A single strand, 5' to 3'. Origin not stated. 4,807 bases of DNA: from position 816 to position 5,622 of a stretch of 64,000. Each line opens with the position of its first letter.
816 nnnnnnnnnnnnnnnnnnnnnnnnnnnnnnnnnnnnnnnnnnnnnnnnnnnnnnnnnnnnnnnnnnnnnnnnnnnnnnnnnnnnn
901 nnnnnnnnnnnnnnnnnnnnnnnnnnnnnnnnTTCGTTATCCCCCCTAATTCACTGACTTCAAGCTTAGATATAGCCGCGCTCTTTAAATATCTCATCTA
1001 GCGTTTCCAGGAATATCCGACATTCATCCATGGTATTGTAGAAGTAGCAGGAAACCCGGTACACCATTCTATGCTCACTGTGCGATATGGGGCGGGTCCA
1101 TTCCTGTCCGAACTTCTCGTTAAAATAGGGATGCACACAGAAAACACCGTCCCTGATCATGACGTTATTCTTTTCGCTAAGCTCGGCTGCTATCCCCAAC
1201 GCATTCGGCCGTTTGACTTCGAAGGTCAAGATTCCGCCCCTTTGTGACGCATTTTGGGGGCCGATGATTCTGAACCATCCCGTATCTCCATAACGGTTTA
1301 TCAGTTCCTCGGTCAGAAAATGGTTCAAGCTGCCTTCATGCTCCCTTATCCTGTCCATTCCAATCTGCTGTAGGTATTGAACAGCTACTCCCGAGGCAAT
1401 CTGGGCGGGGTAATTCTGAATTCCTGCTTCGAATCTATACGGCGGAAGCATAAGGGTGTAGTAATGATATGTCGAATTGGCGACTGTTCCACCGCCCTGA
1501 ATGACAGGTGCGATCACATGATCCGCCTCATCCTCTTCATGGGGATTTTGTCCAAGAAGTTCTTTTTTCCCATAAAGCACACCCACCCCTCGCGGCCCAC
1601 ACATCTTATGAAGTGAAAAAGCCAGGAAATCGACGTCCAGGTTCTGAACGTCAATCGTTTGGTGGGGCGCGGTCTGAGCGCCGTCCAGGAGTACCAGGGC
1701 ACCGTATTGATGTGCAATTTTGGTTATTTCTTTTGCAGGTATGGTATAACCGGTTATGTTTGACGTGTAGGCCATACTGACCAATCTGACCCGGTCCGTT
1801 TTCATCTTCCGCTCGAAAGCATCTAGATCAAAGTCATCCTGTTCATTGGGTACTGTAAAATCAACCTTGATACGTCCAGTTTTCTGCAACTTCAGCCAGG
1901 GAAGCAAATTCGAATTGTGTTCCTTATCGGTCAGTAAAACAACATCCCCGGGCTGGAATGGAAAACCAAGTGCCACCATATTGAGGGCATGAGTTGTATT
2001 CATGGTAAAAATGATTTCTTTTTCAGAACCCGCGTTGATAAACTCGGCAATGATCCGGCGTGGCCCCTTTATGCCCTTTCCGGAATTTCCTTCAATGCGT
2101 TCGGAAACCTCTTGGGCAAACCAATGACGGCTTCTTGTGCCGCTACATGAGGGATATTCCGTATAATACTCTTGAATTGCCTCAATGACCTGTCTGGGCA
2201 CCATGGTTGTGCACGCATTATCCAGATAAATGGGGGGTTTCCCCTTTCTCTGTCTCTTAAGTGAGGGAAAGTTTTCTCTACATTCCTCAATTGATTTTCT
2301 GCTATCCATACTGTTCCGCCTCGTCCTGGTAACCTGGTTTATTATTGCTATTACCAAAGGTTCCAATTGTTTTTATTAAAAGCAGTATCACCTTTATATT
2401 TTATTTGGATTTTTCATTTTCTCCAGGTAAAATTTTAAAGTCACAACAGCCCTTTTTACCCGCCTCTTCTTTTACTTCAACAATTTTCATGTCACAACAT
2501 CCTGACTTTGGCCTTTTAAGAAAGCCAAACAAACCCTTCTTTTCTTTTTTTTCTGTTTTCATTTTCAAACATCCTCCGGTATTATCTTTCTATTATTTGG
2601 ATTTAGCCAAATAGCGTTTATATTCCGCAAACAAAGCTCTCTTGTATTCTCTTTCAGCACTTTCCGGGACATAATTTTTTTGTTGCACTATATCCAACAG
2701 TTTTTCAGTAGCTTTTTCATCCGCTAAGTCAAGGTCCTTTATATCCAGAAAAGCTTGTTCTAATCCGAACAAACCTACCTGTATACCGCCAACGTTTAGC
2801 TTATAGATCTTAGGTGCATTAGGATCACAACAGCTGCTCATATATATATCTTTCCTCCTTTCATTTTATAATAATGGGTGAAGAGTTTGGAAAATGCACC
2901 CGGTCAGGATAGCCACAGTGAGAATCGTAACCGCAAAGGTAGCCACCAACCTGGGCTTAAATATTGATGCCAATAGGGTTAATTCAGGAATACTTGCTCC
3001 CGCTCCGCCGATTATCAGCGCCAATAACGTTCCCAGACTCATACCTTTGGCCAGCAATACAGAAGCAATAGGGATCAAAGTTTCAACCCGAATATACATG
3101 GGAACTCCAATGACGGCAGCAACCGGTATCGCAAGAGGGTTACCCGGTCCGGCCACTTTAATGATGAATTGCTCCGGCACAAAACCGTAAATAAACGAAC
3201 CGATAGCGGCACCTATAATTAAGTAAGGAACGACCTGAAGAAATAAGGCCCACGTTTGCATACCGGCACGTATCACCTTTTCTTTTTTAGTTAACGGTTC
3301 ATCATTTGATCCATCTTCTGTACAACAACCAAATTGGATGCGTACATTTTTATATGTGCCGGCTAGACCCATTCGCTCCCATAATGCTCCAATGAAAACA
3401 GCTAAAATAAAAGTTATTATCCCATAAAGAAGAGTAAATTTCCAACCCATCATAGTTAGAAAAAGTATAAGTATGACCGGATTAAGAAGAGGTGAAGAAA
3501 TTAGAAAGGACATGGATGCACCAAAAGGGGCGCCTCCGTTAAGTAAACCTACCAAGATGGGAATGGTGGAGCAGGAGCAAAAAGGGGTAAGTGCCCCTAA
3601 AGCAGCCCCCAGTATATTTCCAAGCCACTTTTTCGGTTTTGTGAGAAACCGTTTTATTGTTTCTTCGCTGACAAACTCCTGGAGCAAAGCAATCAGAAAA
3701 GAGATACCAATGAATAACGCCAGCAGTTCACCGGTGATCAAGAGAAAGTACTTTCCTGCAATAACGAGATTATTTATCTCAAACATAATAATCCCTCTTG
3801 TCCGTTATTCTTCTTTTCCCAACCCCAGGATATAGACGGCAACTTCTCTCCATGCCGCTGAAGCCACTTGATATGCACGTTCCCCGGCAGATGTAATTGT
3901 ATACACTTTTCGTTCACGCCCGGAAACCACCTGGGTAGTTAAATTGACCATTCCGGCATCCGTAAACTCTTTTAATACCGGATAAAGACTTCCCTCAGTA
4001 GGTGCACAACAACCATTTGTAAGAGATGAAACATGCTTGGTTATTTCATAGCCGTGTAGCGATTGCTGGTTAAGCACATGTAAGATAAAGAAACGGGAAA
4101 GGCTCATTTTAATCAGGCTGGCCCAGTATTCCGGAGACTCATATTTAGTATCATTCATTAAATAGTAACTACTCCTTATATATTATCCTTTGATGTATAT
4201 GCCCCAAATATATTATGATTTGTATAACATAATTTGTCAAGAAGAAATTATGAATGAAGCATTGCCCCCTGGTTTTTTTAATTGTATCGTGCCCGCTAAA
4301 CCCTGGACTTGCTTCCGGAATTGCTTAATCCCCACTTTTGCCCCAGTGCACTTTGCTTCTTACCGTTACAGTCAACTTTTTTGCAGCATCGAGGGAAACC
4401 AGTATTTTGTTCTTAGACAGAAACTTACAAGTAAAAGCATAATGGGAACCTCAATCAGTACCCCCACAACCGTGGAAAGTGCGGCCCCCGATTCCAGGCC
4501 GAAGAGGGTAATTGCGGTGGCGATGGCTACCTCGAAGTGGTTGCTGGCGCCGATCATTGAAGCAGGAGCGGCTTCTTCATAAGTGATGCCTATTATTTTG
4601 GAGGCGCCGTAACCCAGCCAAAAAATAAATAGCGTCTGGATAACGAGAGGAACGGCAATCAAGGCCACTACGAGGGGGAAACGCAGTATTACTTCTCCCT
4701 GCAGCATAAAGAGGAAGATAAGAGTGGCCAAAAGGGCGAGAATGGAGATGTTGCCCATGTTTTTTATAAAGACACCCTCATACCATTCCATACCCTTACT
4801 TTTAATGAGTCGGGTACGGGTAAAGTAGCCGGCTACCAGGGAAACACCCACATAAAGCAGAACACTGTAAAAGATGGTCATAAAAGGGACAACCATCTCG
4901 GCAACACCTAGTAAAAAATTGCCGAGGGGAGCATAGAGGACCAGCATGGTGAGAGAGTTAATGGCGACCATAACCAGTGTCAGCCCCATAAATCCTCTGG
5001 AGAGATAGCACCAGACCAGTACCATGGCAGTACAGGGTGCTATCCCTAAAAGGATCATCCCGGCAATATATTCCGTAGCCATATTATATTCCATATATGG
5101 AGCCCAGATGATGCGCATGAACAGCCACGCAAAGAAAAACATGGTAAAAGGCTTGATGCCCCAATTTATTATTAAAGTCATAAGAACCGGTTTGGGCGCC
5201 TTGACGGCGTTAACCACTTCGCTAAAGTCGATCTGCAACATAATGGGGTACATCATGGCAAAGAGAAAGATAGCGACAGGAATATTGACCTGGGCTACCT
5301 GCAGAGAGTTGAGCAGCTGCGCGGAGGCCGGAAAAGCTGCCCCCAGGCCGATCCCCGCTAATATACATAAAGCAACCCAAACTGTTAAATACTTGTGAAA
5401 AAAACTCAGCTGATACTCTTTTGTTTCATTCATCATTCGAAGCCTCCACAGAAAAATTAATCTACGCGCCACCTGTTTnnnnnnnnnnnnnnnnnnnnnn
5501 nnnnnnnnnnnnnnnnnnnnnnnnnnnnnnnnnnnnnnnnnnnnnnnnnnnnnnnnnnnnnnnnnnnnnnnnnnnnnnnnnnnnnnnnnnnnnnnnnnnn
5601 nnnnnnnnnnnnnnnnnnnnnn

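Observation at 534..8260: Arsenic island with an unusual sulfur-handling accessory set (SufS-like desulfurase, IscU-like protein, MoaD/ThiS-like beta-grasp protein)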

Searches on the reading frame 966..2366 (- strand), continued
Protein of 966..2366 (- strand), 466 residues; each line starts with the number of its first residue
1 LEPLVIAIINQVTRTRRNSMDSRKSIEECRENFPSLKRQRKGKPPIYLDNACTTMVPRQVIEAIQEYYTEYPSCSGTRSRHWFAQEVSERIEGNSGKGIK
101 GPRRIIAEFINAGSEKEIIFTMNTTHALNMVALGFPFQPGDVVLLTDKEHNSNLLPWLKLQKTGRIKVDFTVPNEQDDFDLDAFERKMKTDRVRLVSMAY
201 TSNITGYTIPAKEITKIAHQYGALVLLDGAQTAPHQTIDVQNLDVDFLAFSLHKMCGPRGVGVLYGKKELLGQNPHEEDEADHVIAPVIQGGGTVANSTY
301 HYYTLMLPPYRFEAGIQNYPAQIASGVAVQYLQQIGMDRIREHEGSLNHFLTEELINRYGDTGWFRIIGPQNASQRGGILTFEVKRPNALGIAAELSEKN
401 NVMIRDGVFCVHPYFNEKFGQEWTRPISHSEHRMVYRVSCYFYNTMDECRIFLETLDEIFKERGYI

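Call 60: search_solved_structures(query=window:966-2309:-, max_evalue=1e-20)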
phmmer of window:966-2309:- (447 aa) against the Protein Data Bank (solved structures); distinct sequences matched with E-value up to 1e-20: 52.
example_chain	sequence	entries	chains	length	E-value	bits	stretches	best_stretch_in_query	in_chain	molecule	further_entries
1t3i_A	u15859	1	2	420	1.3e-68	235.1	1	10-439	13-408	Probable cysteine desulfurase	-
5xt5_A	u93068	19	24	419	1e-66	228.9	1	6-437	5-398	Cysteine desulfurase SufS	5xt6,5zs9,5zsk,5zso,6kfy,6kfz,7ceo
5j8q_A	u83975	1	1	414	1.4e-66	228.4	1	7-437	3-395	Cysteine desulfurase SufS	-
7e6d_A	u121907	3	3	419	2.6e-66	227.5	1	6-396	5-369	Cysteine desulfurase SufS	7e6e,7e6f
7e6a_A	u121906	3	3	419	1.5e-65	225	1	6-437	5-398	Cysteine desulfurase SufS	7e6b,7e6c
4q75_A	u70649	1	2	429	1.6e-65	224.9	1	10-437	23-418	Cysteine desulfurase 2, chloroplastic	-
7cer_A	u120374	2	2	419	2.4e-65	224.3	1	6-437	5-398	Cysteine desulfurase SufS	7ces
7ceq_A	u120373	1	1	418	2.6e-65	224.2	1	6-437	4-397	Cysteine desulfurase SufS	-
4q76_A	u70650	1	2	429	3.4e-64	220.5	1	10-437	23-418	Cysteine desulfurase 2, chloroplastic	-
4w91_A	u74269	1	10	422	8.1e-61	209.4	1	6-405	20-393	Aminotransferase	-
5b7s_A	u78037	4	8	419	1.3e-58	202.1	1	26-442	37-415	Cysteine desulfurase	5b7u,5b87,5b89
6a6e_A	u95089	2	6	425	1.6e-58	201.8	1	10-439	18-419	Cysteine desulfurase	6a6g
5vpr_A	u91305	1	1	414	2.5e-57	197.9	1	6-405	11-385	Cysteine desulfurase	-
8kg1_A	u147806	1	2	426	1.2e-56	195.6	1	8-440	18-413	cysteine desulfurase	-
9ddd_A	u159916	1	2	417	1.3e-56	195.5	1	9-408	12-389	Probable cysteine desulfurase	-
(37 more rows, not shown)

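Call 63: find_encoding_contigs(protein=P0004, flank=10000, max_places=1)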
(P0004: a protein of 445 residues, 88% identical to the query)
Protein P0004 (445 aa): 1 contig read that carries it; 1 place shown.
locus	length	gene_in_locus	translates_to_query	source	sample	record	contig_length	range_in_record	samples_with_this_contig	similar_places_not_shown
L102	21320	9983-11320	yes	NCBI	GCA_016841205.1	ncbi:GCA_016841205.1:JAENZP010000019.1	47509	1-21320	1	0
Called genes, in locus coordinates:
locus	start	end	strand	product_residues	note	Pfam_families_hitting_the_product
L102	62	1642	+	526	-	PF07833:Cu_amine_oxidN1, PF23023:Anti-Pycsar_Apyc1 (weak), PF00753:Lactamase_B, PF12706:Lactamase_B_2, PF00932:LTD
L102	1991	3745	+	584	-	PF08757:CotH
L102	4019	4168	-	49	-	PF09350:DJC28_CD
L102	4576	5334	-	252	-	PF05742:TANGO2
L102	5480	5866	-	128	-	PF09350:DJC28_CD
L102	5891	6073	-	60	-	-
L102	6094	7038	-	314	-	PF13793:Pribosyltran_N, PF00156:Pribosyltran, PF14572:Pribosyl_synth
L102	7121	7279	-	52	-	-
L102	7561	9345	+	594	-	PF07969:Amidohydro_3 (faint), PF01979:Amidohydro_1, PF13382:Adenine_deam_C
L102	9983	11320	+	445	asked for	PF00266:Aminotran_5, PF00155:Aminotran_1_2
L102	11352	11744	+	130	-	PF01592:NifU_N (weak)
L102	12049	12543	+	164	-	PF12802:MarR_2, PF01047:MarR, PF13463:HTH_27 (weak)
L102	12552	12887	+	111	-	-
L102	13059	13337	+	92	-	-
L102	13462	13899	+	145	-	PF09719:C_GCAxxG_C_C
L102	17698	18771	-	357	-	PF00266:Aminotran_5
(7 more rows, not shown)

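Call 64: find_encoding_contigs(protein=P0010, flank=10000, max_places=3)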
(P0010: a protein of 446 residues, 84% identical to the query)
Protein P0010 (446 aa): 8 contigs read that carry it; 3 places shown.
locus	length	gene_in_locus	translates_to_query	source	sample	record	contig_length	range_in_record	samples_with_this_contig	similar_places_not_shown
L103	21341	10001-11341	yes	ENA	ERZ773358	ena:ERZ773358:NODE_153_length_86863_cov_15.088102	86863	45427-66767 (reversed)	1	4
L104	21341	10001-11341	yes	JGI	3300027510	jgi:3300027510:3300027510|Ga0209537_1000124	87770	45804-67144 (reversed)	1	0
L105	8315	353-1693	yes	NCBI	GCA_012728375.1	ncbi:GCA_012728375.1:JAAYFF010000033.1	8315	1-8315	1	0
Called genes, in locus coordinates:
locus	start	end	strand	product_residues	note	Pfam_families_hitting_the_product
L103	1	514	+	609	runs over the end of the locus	PF13522:GATase_6, PF13537:GATase_7, PF01380:SIS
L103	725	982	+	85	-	-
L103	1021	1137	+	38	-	-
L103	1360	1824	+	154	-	-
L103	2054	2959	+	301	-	PF00005:ABC_tran, PF13304:AAA_21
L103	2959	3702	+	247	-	PF12730:ABC2_membrane_4, PF12679:ABC2_membrane_2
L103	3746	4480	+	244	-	PF12730:ABC2_membrane_4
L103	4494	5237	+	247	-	PF00072:Response_reg, PF00486:Trans_reg_C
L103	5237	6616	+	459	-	PF00512:HisKA, PF02518:HATPase_c, PF13589:HATPase_c_3 (weak)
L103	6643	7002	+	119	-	PF12973:Cupin_7 (weak), PF05899:Cupin_3 (weak), PF07883:Cupin_2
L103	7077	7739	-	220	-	-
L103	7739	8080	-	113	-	PF03551:PadR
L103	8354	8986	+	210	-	PF01810:LysE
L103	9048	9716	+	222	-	-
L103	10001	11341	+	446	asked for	PF00266:Aminotran_5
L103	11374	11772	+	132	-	PF01592:NifU_N (weak)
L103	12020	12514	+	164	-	PF06271:RDD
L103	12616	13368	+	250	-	-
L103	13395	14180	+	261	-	-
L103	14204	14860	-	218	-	PF01206:TusA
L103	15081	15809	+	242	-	PF02535:Zip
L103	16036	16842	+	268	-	PF00291:PALP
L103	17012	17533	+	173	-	PF11553:DUF3231 (weak)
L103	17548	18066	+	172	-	PF11553:DUF3231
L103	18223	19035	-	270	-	PF02675:AdoMet_dc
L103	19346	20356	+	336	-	PF09084:NMT1, PF12974:Phosphonate-bd (weak), PF13379:NMT1_2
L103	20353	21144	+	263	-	PF00005:ABC_tran, PF02463:SMC_N (faint), PF13304:AAA_21 (faint)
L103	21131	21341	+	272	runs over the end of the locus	PF00528:BPD_transp_1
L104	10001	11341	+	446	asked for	PF00266:Aminotran_5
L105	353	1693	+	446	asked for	PF00266:Aminotran_5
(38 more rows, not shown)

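Call 78: search_dna_similar(query=window:966-2309:-, collection=plasmids, mode=protein, max_rows=12, max_evalue=1e-60)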
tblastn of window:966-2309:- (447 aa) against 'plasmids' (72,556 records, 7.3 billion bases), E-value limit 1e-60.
Records with a match: 50; places in all: 51; records where one place covers at least 80% of the query: 50.
Best place of each record, by identity: <60% 50.
By first word of the organism name: Ligilactobacillus 33; Polaromonas 3; Bacillus 3; Listeria 2; Phocaeicola 1; Prevotella 1; Calothrix 1; Cupriavidus 1; Priestia 1; Paenibacillus 1; and 3 more.
By predicted mobility (MOB-suite, as given by PLSDB): non-mobilizable 33; mobilizable 17.
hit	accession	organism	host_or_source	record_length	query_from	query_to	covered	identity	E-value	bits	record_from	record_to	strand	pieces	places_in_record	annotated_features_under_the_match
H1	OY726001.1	Phocaeicola massiliensis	-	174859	7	442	98%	35.6%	2e-68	243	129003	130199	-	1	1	record has no annotation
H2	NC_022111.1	Prevotella sp. oral taxon 299 str. F0039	Homo sapiens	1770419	6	440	97%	35.1%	1e-67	241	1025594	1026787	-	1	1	none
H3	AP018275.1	Calothrix sp. NIES-4101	-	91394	7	440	97%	35.2%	6e-65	233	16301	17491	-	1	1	putative selenocysteine lyase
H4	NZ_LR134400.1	Listeria monocytogenes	Homo sapiens,Vein blood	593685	7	437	96%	35.0%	7e-69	244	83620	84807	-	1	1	cysteine desulfurase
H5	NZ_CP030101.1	Listeria monocytogenes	Environment,water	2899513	7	437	96%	34.8%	2e-68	243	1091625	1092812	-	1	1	none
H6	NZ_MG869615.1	Polaromonas sp. E10S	Ecology Glacier, King George Island, ...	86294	7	442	98%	34.3%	4e-61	222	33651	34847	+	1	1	cysteine desulfurase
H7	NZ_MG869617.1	Polaromonas sp. E3S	Ecology Glacier, King George Island, ...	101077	7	442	98%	34.3%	5e-61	222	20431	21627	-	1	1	cysteine desulfurase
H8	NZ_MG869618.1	Polaromonas sp. E5S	Ecology Glacier, King George Island, ...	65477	7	442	98%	34.3%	5e-61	222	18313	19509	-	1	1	cysteine desulfurase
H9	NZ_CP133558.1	Bacillus wiedmannii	Thaumetopoea processionea,liquid culture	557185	6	445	98%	33.6%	7e-66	236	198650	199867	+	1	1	cysteine desulfurase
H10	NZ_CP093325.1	Bacillus sp. N5-665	whole organism,peat soil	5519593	3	437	97%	34.0%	8e-66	236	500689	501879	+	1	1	none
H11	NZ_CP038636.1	Cupriavidus oxalaticus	whole organism,sewage sludge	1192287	7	429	95%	35.0%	4e-64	231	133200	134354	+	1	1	none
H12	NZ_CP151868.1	Bacillus thuringiensis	tobacco,mixed culture,leaves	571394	3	437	97%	33.8%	4e-65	234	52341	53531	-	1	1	sufS: cysteine desulfurase SufS | sufD: Fe-S cluster assembly protein SufD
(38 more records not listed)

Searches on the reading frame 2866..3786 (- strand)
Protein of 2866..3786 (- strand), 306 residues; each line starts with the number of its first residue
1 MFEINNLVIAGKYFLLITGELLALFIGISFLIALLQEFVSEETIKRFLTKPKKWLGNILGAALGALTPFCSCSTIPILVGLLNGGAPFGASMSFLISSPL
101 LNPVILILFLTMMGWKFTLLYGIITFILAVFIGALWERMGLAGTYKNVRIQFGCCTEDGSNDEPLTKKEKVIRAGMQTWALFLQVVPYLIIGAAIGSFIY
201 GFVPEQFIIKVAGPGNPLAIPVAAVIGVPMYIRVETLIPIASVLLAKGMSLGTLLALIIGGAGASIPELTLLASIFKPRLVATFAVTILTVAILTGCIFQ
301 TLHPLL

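Call 3: search_protein_families(library=pfam, proteins=[window:2866-3786:-], max_evalue=0.01)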
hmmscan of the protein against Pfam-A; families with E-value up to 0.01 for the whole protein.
window:2866-3786:- (306 aa): 1 family
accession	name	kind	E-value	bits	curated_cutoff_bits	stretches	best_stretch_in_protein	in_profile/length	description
PF03773.19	ArsP_1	-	1.4e-58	198.8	32.3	1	20-300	15-293/294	Predicted permease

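Call 7: search_protein_families(library=ncbifam, proteins=[window:2866-3786:-], max_evalue=0.01)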
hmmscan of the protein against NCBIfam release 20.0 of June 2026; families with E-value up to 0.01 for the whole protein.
window:2866-3786:- (306 aa): 2 families
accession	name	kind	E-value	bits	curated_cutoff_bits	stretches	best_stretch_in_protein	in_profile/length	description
NF040736.1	efflux_SaoE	equivalog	1.7e-32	113.1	325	1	25-300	21-295/352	efflux transporter SaoE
NF033936.1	CuZnOut_SO0444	equivalog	6.3e-29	101.2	300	1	25-302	13-312/351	SO_0444 family Cu/Zn efflux transporter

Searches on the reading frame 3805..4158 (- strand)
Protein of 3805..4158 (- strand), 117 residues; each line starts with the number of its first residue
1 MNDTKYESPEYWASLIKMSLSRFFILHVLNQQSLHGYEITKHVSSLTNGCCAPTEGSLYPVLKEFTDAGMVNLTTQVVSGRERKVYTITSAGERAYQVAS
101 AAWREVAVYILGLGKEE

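Call 3: search_protein_families(library=pfam, proteins=[window:3805-4158:-], max_evalue=0.01)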
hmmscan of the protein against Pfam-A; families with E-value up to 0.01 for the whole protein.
window:3805-4158:- (117 aa): 2 families
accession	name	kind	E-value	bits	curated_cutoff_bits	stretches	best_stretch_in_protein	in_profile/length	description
PF03551.20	PadR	-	2.2e-21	76.1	27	1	25-97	1-74/75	Transcriptional regulator PadR-like family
PF13601.12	HTH_34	-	0.00014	22.4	27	1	53-99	26-72/80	Winged helix DNA-binding domain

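Call 7: search_protein_families(library=ncbifam, proteins=[window:3805-4158:-], max_evalue=0.01)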
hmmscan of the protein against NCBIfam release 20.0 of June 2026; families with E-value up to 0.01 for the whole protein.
window:3805-4158:- (117 aa): 4 families
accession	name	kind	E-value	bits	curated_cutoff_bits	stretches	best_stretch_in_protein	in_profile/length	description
TIGR03433.1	padR_acidobact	paralog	3.3e-15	56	101.8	1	23-109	7-94/101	PadR family transcriptional regulator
NF053635.1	TransRegRv3488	equivalog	4.3e-12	46.1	140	1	22-112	10-97/98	Rv3488 family transcriptional regulator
TIGR02719.1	repress_PhaQ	equivalog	0.0002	21.7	139.35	1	23-99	27-102/138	poly-beta-hydroxybutyrate-responsive repressor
NF006931.0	PRK09416.1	equivalog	0.00039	20.6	112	1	25-96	48-115/135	PadR family transcriptional regulator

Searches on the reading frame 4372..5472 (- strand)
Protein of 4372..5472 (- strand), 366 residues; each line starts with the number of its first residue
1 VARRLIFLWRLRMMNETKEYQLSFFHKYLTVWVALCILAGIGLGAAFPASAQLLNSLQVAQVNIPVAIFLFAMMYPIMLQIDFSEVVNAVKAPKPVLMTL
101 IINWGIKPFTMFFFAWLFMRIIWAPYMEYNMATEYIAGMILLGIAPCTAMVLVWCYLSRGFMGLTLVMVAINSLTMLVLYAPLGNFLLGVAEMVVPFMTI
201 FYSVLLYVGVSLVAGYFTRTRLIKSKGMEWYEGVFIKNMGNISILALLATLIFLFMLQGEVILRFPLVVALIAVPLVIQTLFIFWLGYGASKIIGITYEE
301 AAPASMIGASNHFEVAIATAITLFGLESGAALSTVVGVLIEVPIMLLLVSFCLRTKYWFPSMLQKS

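Call 3: search_protein_families(library=pfam, proteins=[window:4372-5472:-], max_evalue=0.01)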
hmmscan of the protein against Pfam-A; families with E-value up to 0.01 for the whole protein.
window:4372-5472:- (366 aa): 1 family
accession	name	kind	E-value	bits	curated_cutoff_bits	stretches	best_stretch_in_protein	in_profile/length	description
PF01758.21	SBF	-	5.1e-39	134.4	24.3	1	67-263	1-189/191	Sodium Bile acid symporter family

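Call 46: search_protein_families(library=ncbifam, proteins=[window:4372-5436:-], max_evalue=0.001)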
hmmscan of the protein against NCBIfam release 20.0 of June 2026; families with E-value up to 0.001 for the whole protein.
window:4372-5436:- (354 aa): 3 families
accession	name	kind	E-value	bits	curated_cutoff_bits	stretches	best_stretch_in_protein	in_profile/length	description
TIGR00832.1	acr3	equivalog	4.3e-111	371.4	282.8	1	10-340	1-327/327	ACR3 family arsenite efflux transporter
TIGR00841.1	bass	subfamily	5.3e-05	22.6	326.3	1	48-299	33-266/321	bile acid:sodium symporter family transporter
NF047939.1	PantTportPanS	equivalog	0.00096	18.9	400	1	46-283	25-241/299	ketopantoate/pantoate/pantothenate transporter PanS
